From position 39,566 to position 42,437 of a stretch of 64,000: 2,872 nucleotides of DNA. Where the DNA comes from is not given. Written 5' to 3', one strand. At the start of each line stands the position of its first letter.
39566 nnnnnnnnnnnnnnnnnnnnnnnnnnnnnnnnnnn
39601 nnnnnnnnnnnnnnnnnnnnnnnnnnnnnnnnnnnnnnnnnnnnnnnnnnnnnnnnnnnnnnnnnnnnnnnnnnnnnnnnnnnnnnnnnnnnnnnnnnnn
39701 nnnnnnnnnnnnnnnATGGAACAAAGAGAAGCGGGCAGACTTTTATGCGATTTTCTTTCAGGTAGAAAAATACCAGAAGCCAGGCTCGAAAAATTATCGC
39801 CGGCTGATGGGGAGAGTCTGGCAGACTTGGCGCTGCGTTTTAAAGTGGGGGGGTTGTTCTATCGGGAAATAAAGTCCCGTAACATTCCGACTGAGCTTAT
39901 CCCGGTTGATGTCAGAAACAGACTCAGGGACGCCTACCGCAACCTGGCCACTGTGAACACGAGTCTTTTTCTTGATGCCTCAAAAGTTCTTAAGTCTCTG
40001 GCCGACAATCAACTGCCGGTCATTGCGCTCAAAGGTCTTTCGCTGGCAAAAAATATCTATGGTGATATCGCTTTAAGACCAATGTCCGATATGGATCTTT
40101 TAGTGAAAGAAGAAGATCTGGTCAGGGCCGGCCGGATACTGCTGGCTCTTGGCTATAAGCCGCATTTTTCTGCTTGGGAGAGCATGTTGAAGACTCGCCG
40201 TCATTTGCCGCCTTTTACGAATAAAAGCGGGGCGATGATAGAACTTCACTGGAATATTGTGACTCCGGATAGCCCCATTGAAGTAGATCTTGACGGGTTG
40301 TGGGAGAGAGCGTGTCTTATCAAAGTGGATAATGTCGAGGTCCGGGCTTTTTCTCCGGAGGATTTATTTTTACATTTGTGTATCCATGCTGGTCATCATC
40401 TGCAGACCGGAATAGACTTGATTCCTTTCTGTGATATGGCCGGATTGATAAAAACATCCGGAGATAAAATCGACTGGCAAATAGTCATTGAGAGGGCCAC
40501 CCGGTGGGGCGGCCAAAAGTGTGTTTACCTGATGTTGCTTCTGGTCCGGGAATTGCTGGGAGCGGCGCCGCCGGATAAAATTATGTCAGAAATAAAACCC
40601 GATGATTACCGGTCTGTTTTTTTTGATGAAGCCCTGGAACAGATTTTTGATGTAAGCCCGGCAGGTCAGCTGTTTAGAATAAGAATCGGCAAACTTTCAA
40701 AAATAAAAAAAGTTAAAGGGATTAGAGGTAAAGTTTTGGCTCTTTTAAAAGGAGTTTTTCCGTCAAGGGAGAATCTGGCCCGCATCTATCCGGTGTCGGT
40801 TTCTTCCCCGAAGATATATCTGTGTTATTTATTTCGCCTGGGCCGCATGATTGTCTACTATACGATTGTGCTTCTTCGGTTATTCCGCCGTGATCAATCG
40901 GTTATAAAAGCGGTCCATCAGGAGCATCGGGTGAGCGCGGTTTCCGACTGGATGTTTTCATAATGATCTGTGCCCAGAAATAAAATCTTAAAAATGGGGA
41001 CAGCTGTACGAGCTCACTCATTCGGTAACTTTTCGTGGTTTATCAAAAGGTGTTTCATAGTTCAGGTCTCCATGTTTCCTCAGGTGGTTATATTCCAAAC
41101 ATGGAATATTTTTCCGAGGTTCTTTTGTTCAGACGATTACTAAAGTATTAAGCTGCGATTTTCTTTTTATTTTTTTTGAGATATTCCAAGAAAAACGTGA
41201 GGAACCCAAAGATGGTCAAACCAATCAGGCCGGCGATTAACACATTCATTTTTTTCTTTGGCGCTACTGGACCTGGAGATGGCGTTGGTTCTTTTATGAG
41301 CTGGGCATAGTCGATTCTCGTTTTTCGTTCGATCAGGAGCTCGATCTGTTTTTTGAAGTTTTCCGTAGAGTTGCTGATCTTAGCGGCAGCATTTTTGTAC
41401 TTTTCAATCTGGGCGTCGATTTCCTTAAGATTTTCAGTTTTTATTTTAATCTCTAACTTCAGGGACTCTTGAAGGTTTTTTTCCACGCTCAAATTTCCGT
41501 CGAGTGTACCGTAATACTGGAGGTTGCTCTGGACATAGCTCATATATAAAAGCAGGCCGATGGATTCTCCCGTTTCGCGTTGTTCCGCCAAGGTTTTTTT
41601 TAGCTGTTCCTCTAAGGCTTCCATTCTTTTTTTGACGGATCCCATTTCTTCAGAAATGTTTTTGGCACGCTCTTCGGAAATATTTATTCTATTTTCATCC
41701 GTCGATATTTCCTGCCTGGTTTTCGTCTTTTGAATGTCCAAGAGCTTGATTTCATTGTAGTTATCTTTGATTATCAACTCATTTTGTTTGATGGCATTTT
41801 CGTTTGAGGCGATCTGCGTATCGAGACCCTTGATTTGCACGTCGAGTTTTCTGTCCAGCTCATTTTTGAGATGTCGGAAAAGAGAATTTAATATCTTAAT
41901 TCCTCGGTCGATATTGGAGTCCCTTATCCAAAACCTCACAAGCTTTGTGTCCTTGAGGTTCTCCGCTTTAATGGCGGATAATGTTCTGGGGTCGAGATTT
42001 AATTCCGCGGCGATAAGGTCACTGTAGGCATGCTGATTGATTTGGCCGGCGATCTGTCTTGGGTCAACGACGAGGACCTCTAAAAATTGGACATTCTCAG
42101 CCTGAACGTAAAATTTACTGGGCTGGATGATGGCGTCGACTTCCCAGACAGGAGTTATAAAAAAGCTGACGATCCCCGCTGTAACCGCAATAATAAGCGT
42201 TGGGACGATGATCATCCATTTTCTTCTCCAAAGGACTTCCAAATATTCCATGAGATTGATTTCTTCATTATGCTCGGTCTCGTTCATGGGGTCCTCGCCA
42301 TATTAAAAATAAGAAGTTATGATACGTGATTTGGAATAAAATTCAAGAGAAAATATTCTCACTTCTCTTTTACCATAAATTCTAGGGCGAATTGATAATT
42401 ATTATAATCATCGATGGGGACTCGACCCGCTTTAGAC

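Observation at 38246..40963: Lower-GC tailoring module (methyltransferase + PF14907-like nucleotidyltransferase) appended to the rSAM core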

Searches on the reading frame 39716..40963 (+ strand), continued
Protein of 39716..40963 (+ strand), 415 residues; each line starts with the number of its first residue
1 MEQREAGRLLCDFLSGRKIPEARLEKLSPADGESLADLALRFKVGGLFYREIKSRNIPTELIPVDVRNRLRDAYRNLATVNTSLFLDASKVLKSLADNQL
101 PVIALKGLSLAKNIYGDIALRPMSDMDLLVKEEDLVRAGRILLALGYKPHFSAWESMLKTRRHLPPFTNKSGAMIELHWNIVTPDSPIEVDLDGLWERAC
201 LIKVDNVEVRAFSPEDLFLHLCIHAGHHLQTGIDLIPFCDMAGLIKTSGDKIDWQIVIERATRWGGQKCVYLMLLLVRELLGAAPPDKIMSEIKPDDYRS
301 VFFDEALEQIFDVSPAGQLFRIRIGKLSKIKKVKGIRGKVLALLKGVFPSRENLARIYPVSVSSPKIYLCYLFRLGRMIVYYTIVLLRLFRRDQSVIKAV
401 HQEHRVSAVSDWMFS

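Call 69: find_encoding_contigs(protein=P0105, flank=10000, max_places=1)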
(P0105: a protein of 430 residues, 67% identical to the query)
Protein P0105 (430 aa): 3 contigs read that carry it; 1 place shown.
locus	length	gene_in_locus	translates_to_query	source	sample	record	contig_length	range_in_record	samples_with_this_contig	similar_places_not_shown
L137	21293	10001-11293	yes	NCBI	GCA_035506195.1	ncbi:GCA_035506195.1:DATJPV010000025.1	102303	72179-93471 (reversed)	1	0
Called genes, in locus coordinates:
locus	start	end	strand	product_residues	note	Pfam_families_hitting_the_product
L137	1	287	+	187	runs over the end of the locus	PF04264:YceI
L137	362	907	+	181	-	PF20125:DUF6515 (weak)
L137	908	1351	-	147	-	-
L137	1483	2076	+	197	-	PF02525:Flavodoxin_2 (weak), PF03358:FMN_red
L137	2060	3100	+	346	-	PF01408:GFO_IDH_MocA, PF02894:GFO_IDH_MocA_C (weak), PF22725:GFO_IDH_MocA_C3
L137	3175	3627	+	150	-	PF05402:PqqD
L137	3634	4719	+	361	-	-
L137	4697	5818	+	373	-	PF13477:Glyco_trans_4_2 (weak), PF20706:GT4-conflict, PF13439:Glyco_transf_4, PF13579:Glyco_trans_4_4, PF00534:Glycos_transf_1, PF13692:Glyco_trans_1_4, PF13524:Glyco_trans_1_2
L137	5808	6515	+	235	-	PF13506:Glyco_transf_21 (weak), PF00535:Glycos_transf_2, PF10111:Glyco_tranf_2_2, PF13641:Glyco_tranf_2_3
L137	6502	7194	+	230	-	PF00535:Glycos_transf_2, PF10111:Glyco_tranf_2_2, PF13641:Glyco_tranf_2_3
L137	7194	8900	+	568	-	PF00664:ABC_membrane, PF00005:ABC_tran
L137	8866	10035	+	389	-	PF14907:NTP_transf_5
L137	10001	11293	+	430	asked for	PF14907:NTP_transf_5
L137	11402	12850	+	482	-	PF00662:Proton_antipo_N (weak), PF00361:Proton_antipo_M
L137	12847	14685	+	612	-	PF00361:Proton_antipo_M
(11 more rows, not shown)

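Call 73: search_protein_families(library=padloc, proteins=[window:39716-40963:+], max_evalue=0.01)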
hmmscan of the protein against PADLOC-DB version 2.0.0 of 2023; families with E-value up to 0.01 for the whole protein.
window:39716-40963:+ (415 aa): 0 families

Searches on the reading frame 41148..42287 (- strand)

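Call 3: search_protein_families(library=ncbifam, proteins=[window:41148-42287:-], max_evalue=0.01)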
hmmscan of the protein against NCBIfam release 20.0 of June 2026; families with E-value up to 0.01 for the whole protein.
window:41148-42287:- (379 aa): 10 families
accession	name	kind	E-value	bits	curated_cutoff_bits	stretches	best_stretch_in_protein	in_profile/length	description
TIGR01006.1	polys_exp_MPA1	subfamily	7.4e-12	45.2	296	2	4-136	2-140/226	CspC family polysaccharide chain length determinant protein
NF007350.0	PRK09841.1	equivalog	8.4e-08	30.8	1248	1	5-55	13-63/726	tyrosine-protein kinase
NF007699.1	PRK10381.1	equivalog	5.9e-07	28.7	300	1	4-74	21-94/368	LPS O-antigen length regulator Wzz(fepE)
TIGR01005.1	eps_transp_fam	subfamily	2.1e-05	22.9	411.7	1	205-372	301-457/754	exopolysaccharide transport protein family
NF008645.0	PRK11638.1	equivalog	2.2e-05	23.7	332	1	3-99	10-113/349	ECA polysaccharide chain length modulation protein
NF012015.1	PRK15471.1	equivalog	8.7e-05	21.6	267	1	3-55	11-63/325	LPS O-antigen chain length determinant protein WzzB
NF008568.0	PRK11519.1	equivalog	0.00012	20.4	1068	1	3-55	11-63/720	tyrosine-protein kinase Wzc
TIGR02168.1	SMC_prok_B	equivalog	0.00033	18.5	567.35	1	140-316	712-885/1181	chromosome segregation protein SMC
TIGR02169.1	SMC_prok_A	equivalog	0.0012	16.6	729.4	1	151-324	232-404/1165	chromosome segregation protein SMC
NF053729.1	c-di-GMP_motif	domain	0.0074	16.1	38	0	226-247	14-35/53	cyclic di-GMP-binding domain-containing protein, MshE-related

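Call 4: search_protein_families(library=pfam, proteins=[window:41148-42287:-], max_evalue=0.01)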
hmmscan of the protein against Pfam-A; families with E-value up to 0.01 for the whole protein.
window:41148-42287:- (379 aa): 2 families
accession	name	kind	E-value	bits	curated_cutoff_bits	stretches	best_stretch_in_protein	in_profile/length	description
PF02706.20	Wzz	-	1.6e-13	51.2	25.5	1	8-71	1-64/91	Chain length determinant protein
PF13807.11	GNVR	-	0.00067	20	27.7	0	327-365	40-77/82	G-rich domain on putative tyrosine kinase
